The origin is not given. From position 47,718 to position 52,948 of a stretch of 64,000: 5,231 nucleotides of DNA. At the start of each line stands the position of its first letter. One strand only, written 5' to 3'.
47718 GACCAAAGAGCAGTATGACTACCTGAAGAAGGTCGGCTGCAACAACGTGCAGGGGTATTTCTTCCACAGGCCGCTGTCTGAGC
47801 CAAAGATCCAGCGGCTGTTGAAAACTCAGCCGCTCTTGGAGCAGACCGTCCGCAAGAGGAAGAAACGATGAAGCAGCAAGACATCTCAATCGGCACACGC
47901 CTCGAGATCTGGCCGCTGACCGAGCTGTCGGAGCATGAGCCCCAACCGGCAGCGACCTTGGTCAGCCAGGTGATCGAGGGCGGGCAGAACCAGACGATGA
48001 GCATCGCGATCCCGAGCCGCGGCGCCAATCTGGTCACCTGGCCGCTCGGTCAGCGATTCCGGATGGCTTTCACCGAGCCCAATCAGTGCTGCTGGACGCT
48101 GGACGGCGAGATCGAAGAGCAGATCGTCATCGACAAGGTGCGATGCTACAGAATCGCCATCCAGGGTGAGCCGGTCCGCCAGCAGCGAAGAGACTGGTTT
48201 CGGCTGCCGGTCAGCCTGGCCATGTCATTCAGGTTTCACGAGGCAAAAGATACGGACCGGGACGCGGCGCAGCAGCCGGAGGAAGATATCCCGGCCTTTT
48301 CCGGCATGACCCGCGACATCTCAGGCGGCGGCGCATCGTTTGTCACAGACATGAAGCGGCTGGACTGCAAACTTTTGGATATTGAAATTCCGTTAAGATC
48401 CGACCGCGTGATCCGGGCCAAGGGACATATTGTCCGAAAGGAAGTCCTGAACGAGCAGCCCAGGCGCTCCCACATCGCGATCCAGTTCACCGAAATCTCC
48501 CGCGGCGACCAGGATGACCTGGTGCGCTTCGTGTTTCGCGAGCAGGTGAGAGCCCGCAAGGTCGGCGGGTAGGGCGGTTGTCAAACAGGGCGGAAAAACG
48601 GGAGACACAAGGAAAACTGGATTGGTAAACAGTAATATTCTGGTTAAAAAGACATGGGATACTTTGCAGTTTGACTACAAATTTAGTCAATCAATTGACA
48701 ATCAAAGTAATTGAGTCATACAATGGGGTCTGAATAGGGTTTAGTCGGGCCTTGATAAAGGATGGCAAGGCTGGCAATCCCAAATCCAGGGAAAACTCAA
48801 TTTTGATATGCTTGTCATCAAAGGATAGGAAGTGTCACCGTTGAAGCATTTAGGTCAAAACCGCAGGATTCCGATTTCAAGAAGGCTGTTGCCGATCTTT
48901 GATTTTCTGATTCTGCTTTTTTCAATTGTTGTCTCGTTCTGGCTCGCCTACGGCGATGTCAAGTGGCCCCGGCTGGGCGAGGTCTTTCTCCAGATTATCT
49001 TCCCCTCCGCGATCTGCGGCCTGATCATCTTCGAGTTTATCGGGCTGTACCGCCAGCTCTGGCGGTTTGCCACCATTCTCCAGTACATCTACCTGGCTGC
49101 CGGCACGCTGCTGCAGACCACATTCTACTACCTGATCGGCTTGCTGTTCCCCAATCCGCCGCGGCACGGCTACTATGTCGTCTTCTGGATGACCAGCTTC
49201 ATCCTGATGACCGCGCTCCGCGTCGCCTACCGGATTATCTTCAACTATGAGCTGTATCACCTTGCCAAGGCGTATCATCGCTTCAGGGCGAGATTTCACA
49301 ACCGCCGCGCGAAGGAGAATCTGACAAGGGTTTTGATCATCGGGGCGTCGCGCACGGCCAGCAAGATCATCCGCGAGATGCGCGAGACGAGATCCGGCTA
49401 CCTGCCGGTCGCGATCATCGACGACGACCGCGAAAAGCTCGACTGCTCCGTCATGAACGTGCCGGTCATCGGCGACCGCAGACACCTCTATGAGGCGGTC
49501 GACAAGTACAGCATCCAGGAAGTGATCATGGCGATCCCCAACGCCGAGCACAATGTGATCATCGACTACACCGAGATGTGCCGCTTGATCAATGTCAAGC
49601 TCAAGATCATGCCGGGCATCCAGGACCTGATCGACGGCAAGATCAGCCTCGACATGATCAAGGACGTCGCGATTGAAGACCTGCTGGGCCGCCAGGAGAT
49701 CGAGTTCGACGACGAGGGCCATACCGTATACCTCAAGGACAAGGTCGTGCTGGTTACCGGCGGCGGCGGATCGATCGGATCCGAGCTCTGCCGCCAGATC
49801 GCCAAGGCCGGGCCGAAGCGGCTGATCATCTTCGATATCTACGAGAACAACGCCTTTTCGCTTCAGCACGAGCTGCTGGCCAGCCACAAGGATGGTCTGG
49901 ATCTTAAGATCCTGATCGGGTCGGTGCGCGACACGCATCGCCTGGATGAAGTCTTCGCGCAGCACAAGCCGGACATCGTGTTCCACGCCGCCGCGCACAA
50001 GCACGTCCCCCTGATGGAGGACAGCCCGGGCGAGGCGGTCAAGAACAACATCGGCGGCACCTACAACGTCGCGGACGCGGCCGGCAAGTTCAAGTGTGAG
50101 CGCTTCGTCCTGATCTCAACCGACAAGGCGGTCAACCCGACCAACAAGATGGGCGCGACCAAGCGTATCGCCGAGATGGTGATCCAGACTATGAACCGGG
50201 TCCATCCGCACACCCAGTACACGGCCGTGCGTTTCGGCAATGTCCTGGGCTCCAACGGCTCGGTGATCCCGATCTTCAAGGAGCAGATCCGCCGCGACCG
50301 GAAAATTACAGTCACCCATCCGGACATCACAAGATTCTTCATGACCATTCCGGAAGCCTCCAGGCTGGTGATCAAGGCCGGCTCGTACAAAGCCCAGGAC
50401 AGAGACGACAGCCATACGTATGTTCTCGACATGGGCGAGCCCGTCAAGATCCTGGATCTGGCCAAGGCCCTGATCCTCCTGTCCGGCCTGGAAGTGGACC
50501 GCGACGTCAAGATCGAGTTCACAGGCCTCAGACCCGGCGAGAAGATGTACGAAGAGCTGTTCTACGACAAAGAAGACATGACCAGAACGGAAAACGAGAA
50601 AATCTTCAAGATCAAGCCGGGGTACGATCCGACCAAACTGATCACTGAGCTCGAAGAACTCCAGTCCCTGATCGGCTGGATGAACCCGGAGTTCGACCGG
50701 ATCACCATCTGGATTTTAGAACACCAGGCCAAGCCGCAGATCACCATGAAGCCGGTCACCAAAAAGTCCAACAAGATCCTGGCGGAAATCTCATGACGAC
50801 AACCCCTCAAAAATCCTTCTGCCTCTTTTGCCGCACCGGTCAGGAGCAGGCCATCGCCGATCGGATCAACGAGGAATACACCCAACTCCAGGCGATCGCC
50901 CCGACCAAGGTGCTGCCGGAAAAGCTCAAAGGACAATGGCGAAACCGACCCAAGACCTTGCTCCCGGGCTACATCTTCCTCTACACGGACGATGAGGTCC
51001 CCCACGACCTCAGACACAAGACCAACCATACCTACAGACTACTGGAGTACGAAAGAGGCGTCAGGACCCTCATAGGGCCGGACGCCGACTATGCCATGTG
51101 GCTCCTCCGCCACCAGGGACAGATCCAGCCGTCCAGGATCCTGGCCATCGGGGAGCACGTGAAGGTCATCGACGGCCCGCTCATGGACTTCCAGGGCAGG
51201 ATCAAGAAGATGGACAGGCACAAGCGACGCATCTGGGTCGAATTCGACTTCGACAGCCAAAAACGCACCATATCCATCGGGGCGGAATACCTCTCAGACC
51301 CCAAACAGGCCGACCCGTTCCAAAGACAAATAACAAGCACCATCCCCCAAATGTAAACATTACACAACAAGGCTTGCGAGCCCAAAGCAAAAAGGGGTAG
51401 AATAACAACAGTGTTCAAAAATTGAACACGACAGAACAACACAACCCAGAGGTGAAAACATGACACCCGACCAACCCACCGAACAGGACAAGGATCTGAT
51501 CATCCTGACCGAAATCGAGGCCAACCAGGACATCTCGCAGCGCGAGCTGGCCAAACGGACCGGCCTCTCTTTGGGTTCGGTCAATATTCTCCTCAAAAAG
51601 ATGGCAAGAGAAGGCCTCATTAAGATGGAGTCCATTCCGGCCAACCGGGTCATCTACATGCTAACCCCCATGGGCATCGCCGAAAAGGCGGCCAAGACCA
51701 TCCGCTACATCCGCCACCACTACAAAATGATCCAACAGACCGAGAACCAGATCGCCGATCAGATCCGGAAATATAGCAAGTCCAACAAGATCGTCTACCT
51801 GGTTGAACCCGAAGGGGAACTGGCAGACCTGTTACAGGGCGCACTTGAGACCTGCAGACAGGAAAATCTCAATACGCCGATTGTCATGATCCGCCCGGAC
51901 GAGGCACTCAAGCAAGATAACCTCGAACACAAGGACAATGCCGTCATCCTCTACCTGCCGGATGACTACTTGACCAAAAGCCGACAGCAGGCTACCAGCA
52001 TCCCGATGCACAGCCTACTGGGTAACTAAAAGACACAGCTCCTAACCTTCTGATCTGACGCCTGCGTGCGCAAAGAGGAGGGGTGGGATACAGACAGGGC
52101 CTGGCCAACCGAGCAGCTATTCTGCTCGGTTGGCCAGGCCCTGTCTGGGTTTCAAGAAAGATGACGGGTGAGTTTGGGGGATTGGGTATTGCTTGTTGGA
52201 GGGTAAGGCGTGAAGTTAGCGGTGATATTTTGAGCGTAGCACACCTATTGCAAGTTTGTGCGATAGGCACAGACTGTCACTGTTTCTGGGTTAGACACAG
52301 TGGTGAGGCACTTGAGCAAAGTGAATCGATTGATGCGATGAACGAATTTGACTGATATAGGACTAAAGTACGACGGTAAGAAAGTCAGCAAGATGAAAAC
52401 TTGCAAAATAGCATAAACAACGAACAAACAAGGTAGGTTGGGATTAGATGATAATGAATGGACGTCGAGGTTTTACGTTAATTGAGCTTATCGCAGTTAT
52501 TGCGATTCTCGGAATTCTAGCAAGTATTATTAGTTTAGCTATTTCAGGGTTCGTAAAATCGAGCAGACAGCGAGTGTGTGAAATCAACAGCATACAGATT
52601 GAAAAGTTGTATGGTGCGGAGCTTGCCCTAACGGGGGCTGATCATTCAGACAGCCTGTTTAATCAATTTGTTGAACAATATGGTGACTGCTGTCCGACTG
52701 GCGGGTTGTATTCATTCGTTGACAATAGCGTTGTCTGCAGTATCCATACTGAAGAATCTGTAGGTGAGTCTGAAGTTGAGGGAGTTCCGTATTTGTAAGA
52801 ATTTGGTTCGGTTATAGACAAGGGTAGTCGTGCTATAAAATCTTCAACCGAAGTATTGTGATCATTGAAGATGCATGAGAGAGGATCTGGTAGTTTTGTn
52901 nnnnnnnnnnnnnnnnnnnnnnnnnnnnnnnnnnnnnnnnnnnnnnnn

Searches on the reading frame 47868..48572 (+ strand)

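Call 9: search_protein_families(library=pfam, proteins=[window:47868-48572:+], max_evalue=0.01)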
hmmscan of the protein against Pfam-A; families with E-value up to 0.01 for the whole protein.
window:47868-48572:+ (234 aa): 2 families
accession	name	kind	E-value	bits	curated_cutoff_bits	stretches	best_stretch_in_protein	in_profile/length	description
PF07238.19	PilZ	-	1.3e-12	48.4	22.5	1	106-224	1-102/102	PilZ domain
PF12945.12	PilZNR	-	0.006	17.1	23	0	8-96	2-82/85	Flagellar protein YcgR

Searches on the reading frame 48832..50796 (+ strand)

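Call 9: search_protein_families(library=pfam, proteins=[window:48832-50796:+], max_evalue=0.01)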
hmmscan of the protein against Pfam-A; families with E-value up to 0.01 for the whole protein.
window:48832-50796:+ (654 aa): 13 families
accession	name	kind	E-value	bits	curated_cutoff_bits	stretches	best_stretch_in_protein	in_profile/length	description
PF02719.21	Polysacc_synt_2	-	1.5e-115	385.8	20.2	1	306-595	1-292/293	Polysaccharide biosynthesis protein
PF01370.27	Epimerase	-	2.8e-25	89.5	20.9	1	306-496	1-203/240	NAD dependent epimerase/dehydratase family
PF16363.11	GDP_Man_Dehyd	-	3.2e-17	63.5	27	1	307-431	1-130/332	GDP-mannose 4,6 dehydratase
PF04321.23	RmlD_sub_bind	-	1.7e-12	47.4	27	1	306-494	3-175/287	RmlD substrate binding domain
PF01073.25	3Beta_HSD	-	2.2e-11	43.8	22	1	307-478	1-164/280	3-beta hydroxysteroid dehydrogenase/isomerase family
PF13727.12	CoA_binding_3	-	5e-09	36.9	25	1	70-261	3-175/175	CoA-binding domain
PF02254.24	TrkA_N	-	5.3e-06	27.2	23.8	0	167-259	1-92/116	TrkA-N domain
PF08659.16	KR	-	2.9e-05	24.5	22.6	1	306-429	3-135/180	KR domain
PF13460.12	NAD_binding_10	-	4.3e-05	23.9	27.2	1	310-438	1-106/184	NAD(P)H-binding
PF07993.18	NAD_binding_4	-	7.3e-05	22.5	20.1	1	379-451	88-157/258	Male sterility protein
PF00106.31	adh_short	-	0.00011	22.2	26.6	1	304-378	1-71/195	short chain dehydrogenase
PF01408.29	GFO_IDH_MocA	-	0.00093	20.3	24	1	166-243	2-78/120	Oxidoreductase family, NAD-binding Rossmann fold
PF00899.27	ThiF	-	0.0053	16.4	28.1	0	291-353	9-69/238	ThiF family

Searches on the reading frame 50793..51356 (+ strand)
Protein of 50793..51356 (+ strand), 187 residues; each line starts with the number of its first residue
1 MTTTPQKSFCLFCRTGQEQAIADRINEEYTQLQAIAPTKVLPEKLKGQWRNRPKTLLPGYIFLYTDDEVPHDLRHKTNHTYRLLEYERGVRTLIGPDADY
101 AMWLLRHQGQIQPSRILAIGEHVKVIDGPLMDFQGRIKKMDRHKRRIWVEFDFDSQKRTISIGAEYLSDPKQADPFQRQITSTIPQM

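Call 9: search_protein_families(library=pfam, proteins=[window:50793-51356:+], max_evalue=0.01)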
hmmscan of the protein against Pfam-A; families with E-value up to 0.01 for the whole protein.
window:50793-51356:+ (187 aa): 3 families
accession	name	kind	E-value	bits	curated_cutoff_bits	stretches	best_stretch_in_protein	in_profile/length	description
PF02357.24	NusG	-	2e-05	25.4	22.2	1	9-83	4-74/93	Transcription termination factor nusG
PF00467.35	KOW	-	4.3e-05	23.6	22.3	1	120-144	2-26/32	KOW motif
PF23291.1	KOW4_SPT5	-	0.00084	19.6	27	1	118-142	10-34/55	Transcription elongation factor SPT5, fourth KOW domain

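Call 20: find_homologous_proteins(query=window:50793-51356:+)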
Query window:50793-51356:+ (187 aa): 38 proteins with E <= 0.001 among 160 candidates.
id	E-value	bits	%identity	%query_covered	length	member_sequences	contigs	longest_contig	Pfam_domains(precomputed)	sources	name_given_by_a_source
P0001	2.1e-124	430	100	100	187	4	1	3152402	PF02357.25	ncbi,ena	-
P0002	3.1e-67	244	56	93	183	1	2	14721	PF02357.25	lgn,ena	-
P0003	2.7e-66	241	60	87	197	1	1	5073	-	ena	-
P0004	9.7e-65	236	55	92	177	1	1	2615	-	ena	-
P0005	6.2e-63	230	58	89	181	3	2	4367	-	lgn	-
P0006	1.4e-62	229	53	90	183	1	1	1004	-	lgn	-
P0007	1.6e-62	229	56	86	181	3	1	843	-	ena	-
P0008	7.8e-61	223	59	86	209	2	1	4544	-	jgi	jgi:transcription termination/antitermination protein NusG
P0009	9.1e-58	213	56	88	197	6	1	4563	-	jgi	-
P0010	3.6e-56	208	55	87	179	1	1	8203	PF02357.25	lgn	-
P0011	1.7e-53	199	53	88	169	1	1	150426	PF00467.36,PF02357.25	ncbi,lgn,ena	-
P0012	4.0e-52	195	54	87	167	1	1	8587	-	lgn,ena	-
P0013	1.0e-51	193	50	91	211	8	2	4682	-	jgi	-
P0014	1.1e-51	193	51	88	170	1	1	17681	PF02357.25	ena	-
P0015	2.3e-51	192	49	91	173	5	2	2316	PF02357.25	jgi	jgi:transcription antitermination factor NusG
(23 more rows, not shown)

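Call 21: search_protein_families(library=ncbifam, proteins=[window:50793-51356:+], max_evalue=0.01)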
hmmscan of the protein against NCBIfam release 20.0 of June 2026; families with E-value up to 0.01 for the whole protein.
window:50793-51356:+ (187 aa): 6 families
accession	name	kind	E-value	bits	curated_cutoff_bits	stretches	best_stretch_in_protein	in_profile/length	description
NF033641.1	antiterm_LoaP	exception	8.1e-33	113.9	125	1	9-168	2-165/166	antiterminator LoaP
TIGR00922.1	nusG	equivalog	2.3e-10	40.6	135.7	1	33-150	33-152/172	transcription termination/antitermination protein NusG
NF033644.1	antiterm_UpxY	subfamily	7.7e-10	39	100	1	10-152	3-149/164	UpxY family transcription antiterminator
TIGR01956.2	NusG_myco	equivalog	4.2e-06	26.5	150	1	109-165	178-234/239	transcription termination/antitermination protein NusG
NF006534.0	PRK09014.1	equivalog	0.0001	22.3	124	1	8-147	4-140/162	transcription/translation regulatory transformer protein RfaH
TIGR01955.1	RfaH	equivalog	0.00045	20.2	144.5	1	11-161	4-152/159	transcription/translation regulatory transformer protein RfaH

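Call 22: find_encoding_contigs(protein=P0001, flank=4000, max_places=4)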
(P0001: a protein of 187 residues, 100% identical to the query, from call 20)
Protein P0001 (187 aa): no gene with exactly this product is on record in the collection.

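Call 24: find_related_loci(query=A2, collection=genome_contigs, flank=10000)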
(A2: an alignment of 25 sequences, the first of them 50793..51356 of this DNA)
Query A2 (187 aa) in genome_contigs; peptide patterns used: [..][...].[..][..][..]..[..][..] (x = any residue, [..] = any of these).
61 stretches matched a pattern; 20 encode a relative of the query (tblastn E <= 1e-3); 20 distinct loci.
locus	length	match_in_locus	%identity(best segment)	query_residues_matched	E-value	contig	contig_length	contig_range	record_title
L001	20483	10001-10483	55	7-167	1e-65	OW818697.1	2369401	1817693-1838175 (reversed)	metagenome genome assembly, chromosome: 1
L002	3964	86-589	53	8-175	5e-60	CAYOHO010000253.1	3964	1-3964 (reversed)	MAG TPA_asm: uncultured Oscillospiraceae bacterium isolate SRP220891_co1_165 genome assembly, contig: NODE_46462_length_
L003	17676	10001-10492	53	8-171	3e-59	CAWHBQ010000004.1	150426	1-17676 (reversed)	MAG: uncultured Oscillospiraceae bacterium isolate MFD00905.bin.2.71 genome assembly, contig: contig_39859, whole genome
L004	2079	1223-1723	50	3-169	8e-60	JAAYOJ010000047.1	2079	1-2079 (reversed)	MAG: Peptococcaceae bacterium isolate AS21ysBPME_346 259576_AS21, whole genome shotgun sequence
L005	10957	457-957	50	3-169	4e-59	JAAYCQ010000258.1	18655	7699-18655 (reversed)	MAG: Syntrophomonadaceae bacterium isolate AS06rmzACSIP_469 642072_AS06, whole genome shotgun sequence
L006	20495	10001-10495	51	8-172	4e-59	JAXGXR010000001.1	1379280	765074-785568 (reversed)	MAG: Clostridia bacterium isolate AnMBR.bin495 bin495_1, whole genome shotgun sequence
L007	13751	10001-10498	50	4-169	1e-57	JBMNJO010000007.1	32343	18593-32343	MAG: Syntrophomonadales bacterium isolate SBF912LR0HQ0178 contig_28844, whole genome shotgun sequence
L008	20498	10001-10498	51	4-169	6e-58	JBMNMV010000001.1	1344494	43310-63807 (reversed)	MAG: Anaerovoracaceae bacterium isolate SBF912LR0HQ0166 contig_20726, whole genome shotgun sequence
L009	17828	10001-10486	47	7-168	3e-55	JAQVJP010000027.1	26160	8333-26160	MAG: Eubacteriales bacterium isolate STE_66 NODE_3921_length_26160_cov_10.519533_Sandtown_E, whole genome shotgun sequen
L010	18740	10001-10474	47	7-164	7e-53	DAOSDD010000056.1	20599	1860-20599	MAG TPA_asm: Clostridiales bacterium isolate AMR_MDS_1840 NODE_1109_length_20599_cov_4.771028, whole genome shotgun sequ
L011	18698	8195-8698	46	7-174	3e-52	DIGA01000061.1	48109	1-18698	MAG TPA_asm: Mageeibacillus sp. UBA5734 UBA5734_contig_15376, whole genome shotgun sequence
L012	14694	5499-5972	47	8-165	2e-50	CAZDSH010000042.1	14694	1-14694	MAG TPA_asm: uncultured Clostridiaceae bacterium isolate SRP192927_co8_352 genome assembly, contig: NODE_3590_length_146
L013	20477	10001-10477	46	7-165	3e-50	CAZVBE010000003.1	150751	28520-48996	MAG TPA_asm: uncultured Clostridium sp. isolate SRP241341_co1_274 genome assembly, contig: NODE_110_length_150751_cov_58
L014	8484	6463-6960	43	8-172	8e-49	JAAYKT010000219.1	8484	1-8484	MAG: Clostridiales bacterium isolate AS10tlH2TH_72 167871_AS10, whole genome shotgun sequence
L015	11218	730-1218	44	7-169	2e-47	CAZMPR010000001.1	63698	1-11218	MAG TPA_asm: uncultured Clostridiaceae bacterium isolate SRP192927_co9_566 genome assembly, contig: NODE_149_length_6369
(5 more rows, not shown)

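Call 40: find_encoding_contigs(protein=P0002, flank=8000, max_places=4)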
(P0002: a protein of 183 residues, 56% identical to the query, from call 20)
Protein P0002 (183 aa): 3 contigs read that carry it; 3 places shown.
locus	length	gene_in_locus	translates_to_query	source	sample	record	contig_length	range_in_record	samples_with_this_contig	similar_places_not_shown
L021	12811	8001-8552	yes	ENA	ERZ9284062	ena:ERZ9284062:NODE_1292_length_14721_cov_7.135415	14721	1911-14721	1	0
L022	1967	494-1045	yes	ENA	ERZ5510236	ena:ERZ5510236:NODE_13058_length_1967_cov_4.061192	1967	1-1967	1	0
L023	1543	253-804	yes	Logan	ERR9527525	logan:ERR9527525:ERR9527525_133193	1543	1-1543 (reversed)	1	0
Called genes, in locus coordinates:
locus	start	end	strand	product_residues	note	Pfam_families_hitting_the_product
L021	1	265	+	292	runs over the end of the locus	PF00398:RrnaAD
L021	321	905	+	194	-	PF05164:ZapA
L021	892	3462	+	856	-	PF01136:Peptidase_U32, PF12392:DUF3656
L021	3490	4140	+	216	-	PF00692:dUTPase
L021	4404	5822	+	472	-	PF02397:Bac_transf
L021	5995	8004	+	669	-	PF13727:CoA_binding_3, PF01073:3Beta_HSD, PF01370:Epimerase, PF02719:Polysacc_synt_2, PF04321:RmlD_sub_bind, PF16363:GDP_Man_Dehyd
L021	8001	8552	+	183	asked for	PF02357:NusG (weak)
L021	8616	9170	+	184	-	PF12802:MarR_2 (weak), PF13412:HTH_24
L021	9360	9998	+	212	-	PF02397:Bac_transf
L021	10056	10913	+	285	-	PF01370:Epimerase, PF04321:RmlD_sub_bind, PF16363:GDP_Man_Dehyd, PF01073:3Beta_HSD, PF13460:NAD_binding_10 (weak), PF07993:NAD_binding_4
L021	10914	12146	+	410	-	PF13439:Glyco_transf_4 (weak), PF13579:Glyco_trans_4_4 (weak), PF00534:Glycos_transf_1, PF13692:Glyco_trans_1_4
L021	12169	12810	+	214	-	?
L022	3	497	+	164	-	?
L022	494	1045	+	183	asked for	PF02357:NusG (weak)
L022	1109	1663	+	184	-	PF12802:MarR_2 (weak), PF13412:HTH_24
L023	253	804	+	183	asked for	PF02357:NusG (weak)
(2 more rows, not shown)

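Call 41: find_encoding_contigs(protein=P0003, flank=8000, max_places=4)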
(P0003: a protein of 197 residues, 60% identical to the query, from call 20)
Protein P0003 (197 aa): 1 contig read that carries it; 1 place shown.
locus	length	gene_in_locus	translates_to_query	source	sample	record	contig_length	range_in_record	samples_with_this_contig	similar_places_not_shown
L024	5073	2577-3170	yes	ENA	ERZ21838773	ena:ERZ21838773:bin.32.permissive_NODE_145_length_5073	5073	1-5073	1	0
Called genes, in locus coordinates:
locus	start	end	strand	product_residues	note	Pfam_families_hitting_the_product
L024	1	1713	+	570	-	?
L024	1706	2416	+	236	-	PF07238:PilZ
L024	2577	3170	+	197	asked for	-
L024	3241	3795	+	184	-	PF13545:HTH_Crp_2 (faint), PF13412:HTH_24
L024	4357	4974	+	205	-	PF02397:Bac_transf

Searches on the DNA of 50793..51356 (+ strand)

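Call 76: search_rna_families(sources=[L004, L010, L013, L014, L015, L018, L020, L021, L024, L019, L030, L038], threshold=gathering)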
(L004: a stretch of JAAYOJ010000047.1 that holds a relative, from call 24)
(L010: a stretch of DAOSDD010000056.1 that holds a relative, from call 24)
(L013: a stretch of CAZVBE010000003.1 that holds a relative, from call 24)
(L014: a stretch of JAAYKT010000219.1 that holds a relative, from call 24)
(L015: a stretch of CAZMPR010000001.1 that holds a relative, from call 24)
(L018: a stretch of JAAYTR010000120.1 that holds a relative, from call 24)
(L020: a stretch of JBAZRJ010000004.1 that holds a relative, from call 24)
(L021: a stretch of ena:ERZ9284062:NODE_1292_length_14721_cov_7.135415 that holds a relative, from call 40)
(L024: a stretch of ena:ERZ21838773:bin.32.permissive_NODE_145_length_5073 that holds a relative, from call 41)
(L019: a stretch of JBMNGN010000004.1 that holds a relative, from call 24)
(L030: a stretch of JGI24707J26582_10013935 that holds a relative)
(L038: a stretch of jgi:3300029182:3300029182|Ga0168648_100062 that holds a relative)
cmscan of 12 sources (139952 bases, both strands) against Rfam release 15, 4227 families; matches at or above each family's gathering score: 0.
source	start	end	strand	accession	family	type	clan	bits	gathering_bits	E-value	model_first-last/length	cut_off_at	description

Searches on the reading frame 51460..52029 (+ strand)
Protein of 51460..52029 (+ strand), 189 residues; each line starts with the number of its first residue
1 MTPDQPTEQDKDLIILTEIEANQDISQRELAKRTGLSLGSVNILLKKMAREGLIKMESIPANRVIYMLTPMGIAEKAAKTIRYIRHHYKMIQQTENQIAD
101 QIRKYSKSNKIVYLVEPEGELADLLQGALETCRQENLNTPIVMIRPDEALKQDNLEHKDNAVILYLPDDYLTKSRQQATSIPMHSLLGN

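Call 9: search_protein_families(library=pfam, proteins=[window:51460-52029:+], max_evalue=0.01)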
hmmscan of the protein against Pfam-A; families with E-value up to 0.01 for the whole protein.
window:51460-52029:+ (189 aa): 9 families
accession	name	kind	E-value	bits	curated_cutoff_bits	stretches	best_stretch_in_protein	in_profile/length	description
PF13412.12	HTH_24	-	1.8e-12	47.1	21.9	1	10-55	3-48/48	Winged helix-turn-helix DNA-binding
PF12802.13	MarR_2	-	3.8e-08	33.8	27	1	12-57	7-53/61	MarR family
PF01047.28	MarR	-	3.9e-06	27.1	24.6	1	15-63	8-56/59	MarR family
PF13545.12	HTH_Crp_2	-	4.4e-05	23.8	27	1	22-55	20-53/70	Crp-like helix-turn-helix domain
PF05732.17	RepL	-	5.8e-05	23.1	20.3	1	25-103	76-150/164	Firmicute plasmid replication protein (RepL)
PF09339.16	HTH_IclR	-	0.001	19.2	22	1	20-54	14-48/52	IclR helix-turn-helix domain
PF25212.1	HVO_A0114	-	0.0028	17.9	27.6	1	10-58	22-70/84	HVO_A0114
PF13404.12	HTH_AsnC-type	-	0.0034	17.6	27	1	10-41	3-34/42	AsnC-type helix-turn-helix domain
PF00392.27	GntR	-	0.0085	16.2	27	0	11-56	10-56/64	Bacterial regulatory proteins, gntR family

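Call 21: search_protein_families(library=ncbifam, proteins=[window:51460-52029:+], max_evalue=0.01)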
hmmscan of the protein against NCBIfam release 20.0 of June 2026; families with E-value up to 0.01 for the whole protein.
window:51460-52029:+ (189 aa): 3 families
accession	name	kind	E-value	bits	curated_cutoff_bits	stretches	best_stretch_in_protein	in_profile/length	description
TIGR04176.1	MarR_EPS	equivalog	1.4e-18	66.9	88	1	9-99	3-97/105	MarR family EPS-associated transcriptional regulator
NF040939.2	trans_reg_lrs14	equivalog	0.0035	17.4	90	1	10-57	21-69/103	Lrs14 family HTH-type transcriptional regulator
NF053756.1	MreA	equivalog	0.0075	16.1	100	0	15-59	22-66/110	MreA family transcriptional regulator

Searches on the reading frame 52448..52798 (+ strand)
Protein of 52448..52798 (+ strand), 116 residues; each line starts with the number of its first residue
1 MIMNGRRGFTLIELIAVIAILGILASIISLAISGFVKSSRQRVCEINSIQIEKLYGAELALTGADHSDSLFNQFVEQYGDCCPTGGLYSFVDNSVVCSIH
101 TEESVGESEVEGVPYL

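Call 9: search_protein_families(library=pfam, proteins=[window:52448-52798:+], max_evalue=0.01)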
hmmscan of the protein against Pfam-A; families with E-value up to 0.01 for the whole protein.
window:52448-52798:+ (116 aa): 1 family
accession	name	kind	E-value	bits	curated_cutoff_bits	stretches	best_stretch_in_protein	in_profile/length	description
PF07963.17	N_methyl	-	1.1e-08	34.7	21.2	1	3-28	1-26/27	Prokaryotic N-terminal methylation motif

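Call 18: find_encoding_contigs(protein=window:52448-52798:+, flank=6000, max_places=10)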
Protein window:52448-52798:+ (116 aa): no gene with exactly this product is on record in the collection.

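Call 21: search_protein_families(library=ncbifam, proteins=[window:52448-52798:+], max_evalue=0.01)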
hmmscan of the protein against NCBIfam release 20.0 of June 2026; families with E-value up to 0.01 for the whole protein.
window:52448-52798:+ (116 aa): 7 families
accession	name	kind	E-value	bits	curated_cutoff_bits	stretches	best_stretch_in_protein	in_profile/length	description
TIGR02532.1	IV_pilin_GFxxxE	domain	2.3e-08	33.5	16.3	1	6-28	1-23/24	prepilin-type N-terminal cleavage/methylation domain-containing protein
NF041775.1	typeIV_PilA_Myxo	equivalog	3.4e-07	30.4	400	1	6-64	10-65/214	type IV pilin protein PilA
TIGR01708.2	typeII_sec_gspH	equivalog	1.4e-06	28.4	80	1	7-39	2-34/169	type II secretion system minor pseudopilin GspH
TIGR01710.1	typeII_sec_gspG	equivalog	8.6e-06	25.8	88.85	1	7-46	1-40/134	type II secretion system major pseudopilin GspG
NF007862.0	PRK10574.1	equivalog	0.00013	22.1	138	1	3-36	1-34/145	prepilin peptidase-dependent pilin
TIGR02596.1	TIGR02596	subfamily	0.0014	18.7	70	1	9-40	1-32/196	Verru_Chthon cassette protein D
NF041002.1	pilin_ComGF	equivalog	0.0087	16.3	80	0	7-39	2-34/139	competence type IV pilus minor pilin ComGF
